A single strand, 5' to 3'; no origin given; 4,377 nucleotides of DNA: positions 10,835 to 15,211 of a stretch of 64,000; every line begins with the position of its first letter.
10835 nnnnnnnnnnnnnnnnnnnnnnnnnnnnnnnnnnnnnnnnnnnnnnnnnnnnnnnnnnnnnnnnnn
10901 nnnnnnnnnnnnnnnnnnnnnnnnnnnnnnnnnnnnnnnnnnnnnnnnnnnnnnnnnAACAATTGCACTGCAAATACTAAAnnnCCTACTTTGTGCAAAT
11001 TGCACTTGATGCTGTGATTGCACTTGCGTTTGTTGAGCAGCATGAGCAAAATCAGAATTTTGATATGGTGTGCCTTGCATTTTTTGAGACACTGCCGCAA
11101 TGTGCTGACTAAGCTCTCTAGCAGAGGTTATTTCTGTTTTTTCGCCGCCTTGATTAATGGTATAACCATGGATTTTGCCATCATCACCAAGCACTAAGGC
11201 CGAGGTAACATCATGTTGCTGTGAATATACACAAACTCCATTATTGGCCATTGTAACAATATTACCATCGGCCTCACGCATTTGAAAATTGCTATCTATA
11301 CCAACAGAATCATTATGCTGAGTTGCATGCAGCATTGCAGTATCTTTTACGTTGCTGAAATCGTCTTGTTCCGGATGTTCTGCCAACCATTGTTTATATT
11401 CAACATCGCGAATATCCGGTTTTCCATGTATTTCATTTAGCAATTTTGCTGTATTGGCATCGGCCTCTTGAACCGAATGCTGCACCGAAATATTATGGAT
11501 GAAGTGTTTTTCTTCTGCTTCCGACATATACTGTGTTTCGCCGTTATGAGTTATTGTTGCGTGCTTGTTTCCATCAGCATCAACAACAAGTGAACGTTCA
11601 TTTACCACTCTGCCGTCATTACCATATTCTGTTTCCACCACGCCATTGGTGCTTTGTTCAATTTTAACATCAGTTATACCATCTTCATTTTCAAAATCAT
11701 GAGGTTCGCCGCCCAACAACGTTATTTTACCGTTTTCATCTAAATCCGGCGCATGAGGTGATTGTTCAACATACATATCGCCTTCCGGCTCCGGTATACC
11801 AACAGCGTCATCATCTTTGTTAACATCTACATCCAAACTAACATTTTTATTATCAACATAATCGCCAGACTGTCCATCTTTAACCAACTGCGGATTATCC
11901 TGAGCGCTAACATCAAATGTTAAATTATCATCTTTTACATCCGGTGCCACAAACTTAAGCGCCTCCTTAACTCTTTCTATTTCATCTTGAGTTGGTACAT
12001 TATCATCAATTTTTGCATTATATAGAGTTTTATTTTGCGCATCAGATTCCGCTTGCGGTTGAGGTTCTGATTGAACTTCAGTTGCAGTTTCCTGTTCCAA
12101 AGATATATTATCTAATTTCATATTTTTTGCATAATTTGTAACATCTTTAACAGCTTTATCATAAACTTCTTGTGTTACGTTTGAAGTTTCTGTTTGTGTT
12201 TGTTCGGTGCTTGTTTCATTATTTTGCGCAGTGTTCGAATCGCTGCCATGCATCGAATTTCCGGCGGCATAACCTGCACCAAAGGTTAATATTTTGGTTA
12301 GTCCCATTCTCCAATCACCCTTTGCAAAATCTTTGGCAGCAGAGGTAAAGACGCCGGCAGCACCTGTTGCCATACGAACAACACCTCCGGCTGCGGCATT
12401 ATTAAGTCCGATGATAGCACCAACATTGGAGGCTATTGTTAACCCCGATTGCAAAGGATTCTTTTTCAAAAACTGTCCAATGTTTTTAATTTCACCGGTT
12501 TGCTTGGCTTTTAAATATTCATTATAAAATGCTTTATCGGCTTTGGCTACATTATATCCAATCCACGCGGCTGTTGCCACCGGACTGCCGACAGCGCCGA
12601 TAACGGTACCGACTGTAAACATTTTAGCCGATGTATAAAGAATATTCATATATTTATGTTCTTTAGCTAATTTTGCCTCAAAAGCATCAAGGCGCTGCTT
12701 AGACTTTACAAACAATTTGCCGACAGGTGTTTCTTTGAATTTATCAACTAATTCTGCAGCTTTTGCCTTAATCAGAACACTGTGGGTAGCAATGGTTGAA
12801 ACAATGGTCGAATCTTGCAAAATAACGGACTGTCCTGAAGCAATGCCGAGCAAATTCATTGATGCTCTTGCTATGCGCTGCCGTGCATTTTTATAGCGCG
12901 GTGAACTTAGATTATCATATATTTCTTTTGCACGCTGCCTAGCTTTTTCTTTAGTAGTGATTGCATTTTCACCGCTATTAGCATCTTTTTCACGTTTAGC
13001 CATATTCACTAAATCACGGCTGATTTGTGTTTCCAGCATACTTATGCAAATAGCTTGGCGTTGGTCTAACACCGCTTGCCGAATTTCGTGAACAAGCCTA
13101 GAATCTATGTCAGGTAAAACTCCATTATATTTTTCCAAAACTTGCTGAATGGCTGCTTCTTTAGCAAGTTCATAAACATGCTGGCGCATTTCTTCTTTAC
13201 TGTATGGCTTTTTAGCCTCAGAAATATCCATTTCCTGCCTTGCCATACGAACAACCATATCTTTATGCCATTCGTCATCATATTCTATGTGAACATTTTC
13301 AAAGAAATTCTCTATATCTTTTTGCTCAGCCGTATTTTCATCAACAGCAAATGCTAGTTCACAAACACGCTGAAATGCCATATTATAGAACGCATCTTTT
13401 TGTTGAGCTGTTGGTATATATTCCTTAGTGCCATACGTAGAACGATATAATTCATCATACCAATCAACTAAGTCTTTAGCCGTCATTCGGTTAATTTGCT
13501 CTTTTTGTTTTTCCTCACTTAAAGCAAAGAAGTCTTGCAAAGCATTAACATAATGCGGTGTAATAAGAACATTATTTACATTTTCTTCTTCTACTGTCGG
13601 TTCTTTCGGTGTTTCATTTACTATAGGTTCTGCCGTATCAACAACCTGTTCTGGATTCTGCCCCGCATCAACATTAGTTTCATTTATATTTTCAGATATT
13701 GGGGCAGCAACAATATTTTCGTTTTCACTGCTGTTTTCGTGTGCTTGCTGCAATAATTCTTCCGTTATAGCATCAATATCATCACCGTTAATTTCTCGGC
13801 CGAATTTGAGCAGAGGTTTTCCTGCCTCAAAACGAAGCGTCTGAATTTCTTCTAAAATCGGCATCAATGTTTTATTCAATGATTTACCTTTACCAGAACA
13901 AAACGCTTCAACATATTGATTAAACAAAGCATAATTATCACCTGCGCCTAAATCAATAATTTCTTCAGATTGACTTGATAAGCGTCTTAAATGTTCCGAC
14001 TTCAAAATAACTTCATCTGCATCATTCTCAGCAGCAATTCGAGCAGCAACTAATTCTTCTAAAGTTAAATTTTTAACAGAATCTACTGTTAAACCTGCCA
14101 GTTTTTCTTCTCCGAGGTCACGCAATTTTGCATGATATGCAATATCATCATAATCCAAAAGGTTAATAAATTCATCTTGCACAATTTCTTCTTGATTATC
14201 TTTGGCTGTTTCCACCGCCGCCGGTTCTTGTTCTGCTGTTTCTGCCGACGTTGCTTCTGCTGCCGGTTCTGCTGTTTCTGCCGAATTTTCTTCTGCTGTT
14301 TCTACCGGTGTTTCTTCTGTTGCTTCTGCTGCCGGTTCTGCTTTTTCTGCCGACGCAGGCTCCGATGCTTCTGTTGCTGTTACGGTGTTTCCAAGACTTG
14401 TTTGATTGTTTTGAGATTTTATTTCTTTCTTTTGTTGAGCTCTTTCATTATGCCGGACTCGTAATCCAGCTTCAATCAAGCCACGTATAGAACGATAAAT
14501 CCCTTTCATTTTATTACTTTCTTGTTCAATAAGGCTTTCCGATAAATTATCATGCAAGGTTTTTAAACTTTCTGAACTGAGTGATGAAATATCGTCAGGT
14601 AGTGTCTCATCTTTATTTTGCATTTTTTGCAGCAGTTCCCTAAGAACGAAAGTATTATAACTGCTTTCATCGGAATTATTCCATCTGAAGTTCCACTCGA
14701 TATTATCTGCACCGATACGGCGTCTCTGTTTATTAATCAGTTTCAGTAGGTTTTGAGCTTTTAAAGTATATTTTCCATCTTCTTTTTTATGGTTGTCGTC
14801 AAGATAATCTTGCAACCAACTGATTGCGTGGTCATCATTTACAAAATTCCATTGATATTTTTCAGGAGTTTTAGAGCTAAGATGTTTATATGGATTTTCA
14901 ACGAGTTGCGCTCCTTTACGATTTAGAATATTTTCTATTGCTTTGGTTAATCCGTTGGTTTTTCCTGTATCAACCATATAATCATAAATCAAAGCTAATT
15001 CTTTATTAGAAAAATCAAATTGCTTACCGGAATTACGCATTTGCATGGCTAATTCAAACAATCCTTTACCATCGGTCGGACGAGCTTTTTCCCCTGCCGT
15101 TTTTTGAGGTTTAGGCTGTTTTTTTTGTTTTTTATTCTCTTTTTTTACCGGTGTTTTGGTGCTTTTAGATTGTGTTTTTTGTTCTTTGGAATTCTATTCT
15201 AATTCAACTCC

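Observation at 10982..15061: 1359-aa protein with acidic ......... tandem repeats and a glycine-zipper amphipathic segment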

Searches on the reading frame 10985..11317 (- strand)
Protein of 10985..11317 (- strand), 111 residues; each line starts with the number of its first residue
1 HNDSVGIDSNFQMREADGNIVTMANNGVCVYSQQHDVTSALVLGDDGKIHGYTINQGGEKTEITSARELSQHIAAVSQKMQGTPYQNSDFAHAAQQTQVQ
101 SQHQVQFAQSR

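Call 66: search_protein_families(library=pfam, proteins=[window:10985-11317:-], max_evalue=10)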
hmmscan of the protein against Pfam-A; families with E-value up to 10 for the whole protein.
seq(111 aa): 2 families
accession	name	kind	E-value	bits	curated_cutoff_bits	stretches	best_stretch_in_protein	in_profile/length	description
PF22382.1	EndoS_helical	-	0.081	13.1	26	1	63-80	10-27/64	Endo-beta-N-acetylglucosaminidase, helical bundle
PF10437.14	Lip_prot_lig_C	-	0.13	12.7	24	1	71-104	41-74/85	Bacterial lipoate protein ligase C-terminus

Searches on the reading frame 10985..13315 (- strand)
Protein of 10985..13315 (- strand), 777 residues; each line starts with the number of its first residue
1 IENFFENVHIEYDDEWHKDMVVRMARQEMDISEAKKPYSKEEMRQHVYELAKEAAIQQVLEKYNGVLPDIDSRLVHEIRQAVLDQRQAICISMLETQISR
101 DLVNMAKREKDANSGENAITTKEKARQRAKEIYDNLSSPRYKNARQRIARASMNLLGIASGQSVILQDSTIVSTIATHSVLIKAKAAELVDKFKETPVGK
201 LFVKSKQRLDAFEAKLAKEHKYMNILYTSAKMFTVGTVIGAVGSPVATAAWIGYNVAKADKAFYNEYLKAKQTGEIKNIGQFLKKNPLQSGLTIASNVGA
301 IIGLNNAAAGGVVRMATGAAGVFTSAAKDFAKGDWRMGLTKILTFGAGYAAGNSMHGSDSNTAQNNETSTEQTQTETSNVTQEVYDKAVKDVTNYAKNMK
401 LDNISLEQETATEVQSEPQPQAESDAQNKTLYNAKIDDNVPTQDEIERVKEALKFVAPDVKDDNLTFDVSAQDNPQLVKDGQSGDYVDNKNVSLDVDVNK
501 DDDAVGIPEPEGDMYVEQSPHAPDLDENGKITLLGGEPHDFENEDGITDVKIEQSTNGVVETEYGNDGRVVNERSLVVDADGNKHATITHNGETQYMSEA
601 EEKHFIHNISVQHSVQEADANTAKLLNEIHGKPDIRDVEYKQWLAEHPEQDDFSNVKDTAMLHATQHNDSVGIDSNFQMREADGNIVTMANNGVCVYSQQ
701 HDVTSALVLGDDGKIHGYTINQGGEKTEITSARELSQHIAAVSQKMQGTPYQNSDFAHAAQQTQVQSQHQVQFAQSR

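Call 58: predict_structure(alignment_id=A3)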
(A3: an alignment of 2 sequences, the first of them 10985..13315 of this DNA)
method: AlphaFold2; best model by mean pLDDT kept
length: 777 residues; sequences in the alignment: 2
mean_pLDDT: 35.1   pTM: 0.24
mean pLDDT of the five models: 35.1, 35.0, 34.0, 33.4, 32.5
residues with pLDDT >= 90: 0; 70-90: 0; 50-70: 68; < 50: 709
segments of 3 or more residues with pLDDT < 50: 1-60, 62-268, 270-550, 554-557, 580-583, 598-703, 722-724, 742-777
pLDDT, mean of each block of 10 residues (from residue 1): 31 38 35 36 46 44 39 40 41 39 40 42 40 36 34 28 25 31 37 39 35 36 28 25 28 35 45 43 39 33 29 30 42 40 37 26 21 25 30 28 21 23 23 22 35 26 20 23 24 23 26 23 27 26 38 50 58 60 53 51 40 26 30 30 39 25 22 26 33 40 49 56 57 54 43 41 45 34
secondary structure, 60 per line:
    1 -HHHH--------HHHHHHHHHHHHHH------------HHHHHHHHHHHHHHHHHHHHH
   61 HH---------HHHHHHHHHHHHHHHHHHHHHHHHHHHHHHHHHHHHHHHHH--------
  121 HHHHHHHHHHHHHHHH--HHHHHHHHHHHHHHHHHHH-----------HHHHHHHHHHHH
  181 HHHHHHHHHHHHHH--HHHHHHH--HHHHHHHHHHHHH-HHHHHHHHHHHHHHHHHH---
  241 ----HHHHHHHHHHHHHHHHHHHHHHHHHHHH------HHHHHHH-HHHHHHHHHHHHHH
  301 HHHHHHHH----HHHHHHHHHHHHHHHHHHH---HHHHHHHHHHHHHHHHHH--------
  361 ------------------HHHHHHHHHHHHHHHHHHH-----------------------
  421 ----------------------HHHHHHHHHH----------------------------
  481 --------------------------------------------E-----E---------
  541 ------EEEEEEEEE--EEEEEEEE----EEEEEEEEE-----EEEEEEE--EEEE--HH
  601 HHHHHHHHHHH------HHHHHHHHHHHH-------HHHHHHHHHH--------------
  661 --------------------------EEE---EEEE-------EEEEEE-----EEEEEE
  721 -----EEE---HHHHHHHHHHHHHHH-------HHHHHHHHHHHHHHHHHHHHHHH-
elements in order (helices of 4 or more, strands of 3 or more residues): H2-5 H14-27 H40-62 H72-112 H121-136 H139-157 H169-194 H197-203 H206-218 H220-237 H245-272 H279-285 H287-308 H313-331 H335-352 H379-397 H443-452 E547-555 E558-565 E570-578 E584-590 E593-596 H599-611 H618-629 H637-646 E687-689 E693-696 E704-709 E715-720 E726-728 H732-746 H754-776

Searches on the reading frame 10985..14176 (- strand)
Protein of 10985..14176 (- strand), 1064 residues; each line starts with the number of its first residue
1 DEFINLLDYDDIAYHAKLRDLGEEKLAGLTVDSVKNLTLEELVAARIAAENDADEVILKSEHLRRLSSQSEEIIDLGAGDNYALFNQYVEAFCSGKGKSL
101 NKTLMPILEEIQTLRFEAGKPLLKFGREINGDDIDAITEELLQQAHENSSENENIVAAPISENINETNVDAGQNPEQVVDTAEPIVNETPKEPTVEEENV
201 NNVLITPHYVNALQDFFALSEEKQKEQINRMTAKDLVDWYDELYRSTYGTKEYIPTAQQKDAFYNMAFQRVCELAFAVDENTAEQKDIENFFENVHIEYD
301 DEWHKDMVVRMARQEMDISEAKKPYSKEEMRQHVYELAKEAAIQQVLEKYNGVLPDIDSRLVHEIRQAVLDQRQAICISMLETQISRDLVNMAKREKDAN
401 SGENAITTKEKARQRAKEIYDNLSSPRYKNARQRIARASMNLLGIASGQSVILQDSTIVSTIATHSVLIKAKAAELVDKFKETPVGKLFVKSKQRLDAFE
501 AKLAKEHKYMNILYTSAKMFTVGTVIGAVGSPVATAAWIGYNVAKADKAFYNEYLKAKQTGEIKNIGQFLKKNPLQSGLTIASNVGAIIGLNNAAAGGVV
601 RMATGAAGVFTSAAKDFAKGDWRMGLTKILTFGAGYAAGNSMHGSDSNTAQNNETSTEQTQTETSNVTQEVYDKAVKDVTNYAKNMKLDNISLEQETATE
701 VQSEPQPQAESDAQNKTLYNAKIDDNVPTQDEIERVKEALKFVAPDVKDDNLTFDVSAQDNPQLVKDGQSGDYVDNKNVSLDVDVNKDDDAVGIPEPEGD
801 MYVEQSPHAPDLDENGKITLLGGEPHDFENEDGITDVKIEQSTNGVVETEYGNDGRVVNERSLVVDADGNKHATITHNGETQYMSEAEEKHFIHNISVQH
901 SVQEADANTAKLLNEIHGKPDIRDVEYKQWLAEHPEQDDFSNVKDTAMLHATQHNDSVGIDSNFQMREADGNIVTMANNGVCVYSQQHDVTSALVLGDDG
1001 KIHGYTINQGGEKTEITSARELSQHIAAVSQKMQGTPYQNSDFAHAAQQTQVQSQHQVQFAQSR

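Call 30: search_protein_representatives(protein=window:10985-14176:-)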
Query: 1064 residues. Proteins with E-value up to 0.001 (for the whole library): 2; up to 1e-10: 1; up to 1e-30: 1. The best 2 are listed.
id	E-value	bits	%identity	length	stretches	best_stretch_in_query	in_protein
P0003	1.1e-177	609.8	44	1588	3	279-960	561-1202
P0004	8.5e-04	34.3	37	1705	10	467-531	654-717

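Call 59: search_protein_families(library=pfam, proteins=[P0003], max_evalue=1)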
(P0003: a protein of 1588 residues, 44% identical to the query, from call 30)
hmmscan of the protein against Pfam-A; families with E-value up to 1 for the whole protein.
P0003 (1588 aa): 2 families
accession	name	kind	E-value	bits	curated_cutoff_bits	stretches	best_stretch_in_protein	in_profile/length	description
PF03785.20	Peptidase_C25_C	-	0.0042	17.3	25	1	1502-1552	9-59/79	Peptidase family C25, C terminal ig-like domain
PF17898.6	GerD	-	0.036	14.5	29.5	1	623-699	10-87/114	Spore germination GerD central core domain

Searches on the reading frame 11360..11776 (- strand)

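Call 66: search_protein_families(library=pfam, proteins=[window:11360-11776:-], max_evalue=10)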
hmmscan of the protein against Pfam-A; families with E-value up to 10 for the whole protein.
seq(139 aa): 2 families
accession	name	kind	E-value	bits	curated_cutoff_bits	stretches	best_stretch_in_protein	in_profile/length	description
PF15892.11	BNR_4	-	0.016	15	27.3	1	34-87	201-250/272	BNR repeat-containing family member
PF21382.2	IntS9_C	-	0.078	13.5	27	1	31-47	14-30/71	Integrator IntS9, C-terminal domain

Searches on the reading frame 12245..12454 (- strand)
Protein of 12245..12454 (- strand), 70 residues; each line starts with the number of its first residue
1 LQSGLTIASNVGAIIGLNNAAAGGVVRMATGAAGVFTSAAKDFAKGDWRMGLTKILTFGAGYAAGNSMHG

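Call 79: find_related_loci(query=A5, collection=metagenome_contigs, flank=8000)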
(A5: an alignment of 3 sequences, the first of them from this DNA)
Query A5 (70 aa) in metagenome_contigs; peptide patterns used: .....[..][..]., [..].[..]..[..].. (x = any residue, [..] = any of these).
334 stretches matched a pattern, but none encodes a relative of the query by tblastn (E <= 1e-3).

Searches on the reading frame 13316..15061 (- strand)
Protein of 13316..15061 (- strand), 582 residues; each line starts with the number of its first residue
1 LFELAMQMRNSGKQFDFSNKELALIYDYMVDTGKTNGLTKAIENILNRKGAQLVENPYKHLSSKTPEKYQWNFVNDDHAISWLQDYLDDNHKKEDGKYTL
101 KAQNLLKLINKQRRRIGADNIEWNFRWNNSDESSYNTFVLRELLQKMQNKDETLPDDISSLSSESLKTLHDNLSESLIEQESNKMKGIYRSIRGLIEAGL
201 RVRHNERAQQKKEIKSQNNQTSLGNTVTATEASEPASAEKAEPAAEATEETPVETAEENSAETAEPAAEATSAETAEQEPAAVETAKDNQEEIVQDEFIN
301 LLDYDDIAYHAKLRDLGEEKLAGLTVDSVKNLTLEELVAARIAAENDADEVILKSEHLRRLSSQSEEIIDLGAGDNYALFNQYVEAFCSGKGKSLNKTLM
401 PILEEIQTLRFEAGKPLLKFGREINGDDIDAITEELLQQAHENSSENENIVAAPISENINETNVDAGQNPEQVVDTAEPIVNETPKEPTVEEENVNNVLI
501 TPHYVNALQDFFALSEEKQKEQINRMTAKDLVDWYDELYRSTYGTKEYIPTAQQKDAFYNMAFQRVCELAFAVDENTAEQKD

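Call 74: predict_structure(alignment_id=A4)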
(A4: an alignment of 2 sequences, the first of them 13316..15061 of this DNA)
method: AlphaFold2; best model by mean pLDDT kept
length: 582 residues; sequences in the alignment: 2
mean_pLDDT: 44.8   pTM: 0.23
mean pLDDT of the five models: 44.8, 44.8, 42.5, 41.0, 38.2
residues with pLDDT >= 90: 0; 70-90: 65; 50-70: 149; < 50: 368
segments of 3 or more residues with pLDDT < 50: 1-15, 50-79, 115-133, 222-503, 542-548, 573-582
pLDDT, mean of each block of 10 residues (from residue 1): 40 48 59 55 57 36 29 40 59 64 59 44 31 54 66 64 73 76 75 76 72 61 42 30 28 30 30 27 29 29 33 33 36 37 33 30 28 35 39 36 32 25 30 39 33 25 25 26 27 31 55 71 71 62 48 67 66 46 31
secondary structure, 60 per line:
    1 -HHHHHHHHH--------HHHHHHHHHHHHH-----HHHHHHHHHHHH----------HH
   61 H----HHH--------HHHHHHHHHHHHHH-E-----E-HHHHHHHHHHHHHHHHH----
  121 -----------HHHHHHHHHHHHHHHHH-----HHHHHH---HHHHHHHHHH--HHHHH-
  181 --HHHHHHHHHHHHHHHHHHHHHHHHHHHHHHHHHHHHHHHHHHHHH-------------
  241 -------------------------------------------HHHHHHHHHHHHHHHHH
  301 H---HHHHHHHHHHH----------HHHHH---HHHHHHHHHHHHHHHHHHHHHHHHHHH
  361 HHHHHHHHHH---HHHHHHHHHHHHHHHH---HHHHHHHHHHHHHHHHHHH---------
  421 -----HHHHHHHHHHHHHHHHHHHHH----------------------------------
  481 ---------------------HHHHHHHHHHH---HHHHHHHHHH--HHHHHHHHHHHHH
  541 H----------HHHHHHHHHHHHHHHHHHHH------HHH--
elements in order: H2-10 H19-31 H37-48 H77-90 H100-116 H132-148 H154-159 H163-172 H175-179 H183-227 H284-301 H305-315 H326-330 H334-370 H374-389 H393-411 H426-446 H502-512 H516-525 H528-541 H552-571

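Call 76: fold_search(model_id=the predicted structure, library=pdb)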
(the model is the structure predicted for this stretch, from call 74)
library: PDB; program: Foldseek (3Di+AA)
matches with E <= 10: 83; with E <= 0.001: 0
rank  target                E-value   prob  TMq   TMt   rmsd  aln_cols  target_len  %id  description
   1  9gm7_C                9.5e-01  0.11  0.09  0.11  30.9       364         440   12  MukBEF in a nucleotide-bound state with open neck gate (monomer) (released 2025-03-26)
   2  8z7a_D                1.2e+00  0.06  0.08  0.15  19.1       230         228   15  Open Barrel Structure of Translin from Trichoderma virens (released 2025-04-23)
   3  1t98_A                1.6e+00  0.04  0.06  0.11  22.6       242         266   10  Crystal Structure of MukF(1-287) (released 2005-05-24)
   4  8zeb_A                1.9e+00  0.12  0.07  0.23  14.5       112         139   12  Crystal structure of BCL-XL bound by cp-B6X-4 (released 2025-01-29)
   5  6bd1_A                2.4e+00  0.09  0.09  0.19  17.2       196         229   10  Complex of 14-3-3 theta with an IRSp53 peptide phosphorylated at S366 (released 2018-10-24)
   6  9j0n_W                2.7e+00  0.12  0.14  0.15  16.1       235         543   13  Paused elongation complex of mammalian RNA polymerase II with nucleosome (PEC2-nuc) (released 2025-02-05)
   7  3urz_B                2.8e+00  0.06  0.10  0.20  14.1       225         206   12  Crystal structure of a putative protein binding protein (BACOVA_03105) from Bacteroides ovatus ATCC 8483 at 2.19 A res (released 2011-12-14)
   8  9pn0_B                3.0e+00  0.13  0.09  0.17  12.4       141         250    9  Structure of HTTQ23-HAP40 complex bound to macrocycles HHD3, HD4 and HL2 (released 2025-08-20)
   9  8glv_5V               3.3e+00  0.03  0.05  0.10  46.3       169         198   13  96-nm repeat unit of doublet microtubules from Chlamydomonas reinhardtii flagella (released 2023-05-31)
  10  6y4l_A                3.7e+00  0.04  0.09  0.15  17.2       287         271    8  Crystal structure of human ER membrane protein complex subunits EMC2 and EMC9 (released 2020-05-27)
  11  3euh_B                4.1e+00  0.02  0.07  0.10  24.8       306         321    9  Crystal Structure of the MukE-MukF Complex (released 2009-01-20)
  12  7nri_D                4.3e+00  0.06  0.07  0.17  16.3       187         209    9  Structure of the darobactin-bound E. coli BAM complex (BamABCDE) (released 2021-04-21)
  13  9cnx_D                4.3e+00  0.04  0.10  0.17  16.0       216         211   12  CryoEM structure of BAM in complex with the PTB1 closed-state inhibitor (in DDM detergent) (released 2024-12-25)
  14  7a09_C                4.3e+00  0.03  0.07  0.06  28.2       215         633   12  Structure of a human ABCE1-bound 43S pre-initiation complex - State III (released 2020-10-14)
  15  6zma_B                4.6e+00  0.05  0.08  0.18  16.1       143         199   12  Structure of the tRNA-Monooxygenase enzyme MiaE frozen under 140 bar of krypton using the soak and freeze methodology (released 2020-09-02)
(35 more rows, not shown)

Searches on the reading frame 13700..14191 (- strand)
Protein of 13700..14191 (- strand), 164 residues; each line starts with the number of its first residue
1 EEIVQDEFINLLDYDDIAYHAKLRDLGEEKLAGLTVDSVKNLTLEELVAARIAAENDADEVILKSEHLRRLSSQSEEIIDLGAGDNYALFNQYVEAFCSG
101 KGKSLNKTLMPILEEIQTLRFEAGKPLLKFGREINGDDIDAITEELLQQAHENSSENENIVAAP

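Call 66: search_protein_families(library=pfam, proteins=[window:13700-14191:-], max_evalue=10)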
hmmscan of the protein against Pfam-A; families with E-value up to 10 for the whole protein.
seq(164 aa): 5 families
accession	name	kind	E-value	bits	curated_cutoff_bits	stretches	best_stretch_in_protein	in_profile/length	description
PF05965.19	FYRC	-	0.029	15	21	1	101-160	17-76/84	F/Y rich C-terminus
PF15647.12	Tox-REase-3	-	0.089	13.5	25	1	134-157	26-49/102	Restriction endonuclease fold toxin 3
PF11831.13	Myb_Cef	-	0.094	12.7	27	1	1-60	163-217/230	pre-mRNA splicing factor component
PF06304.16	DUF1048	-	0.16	12.8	29.6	1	93-152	30-88/102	Protein of unknown function (DUF1048)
PF04671.17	Ag332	-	4.8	7.7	20.9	0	1-9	5-13/21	Erythrocyte membrane-associated giant protein antigen 332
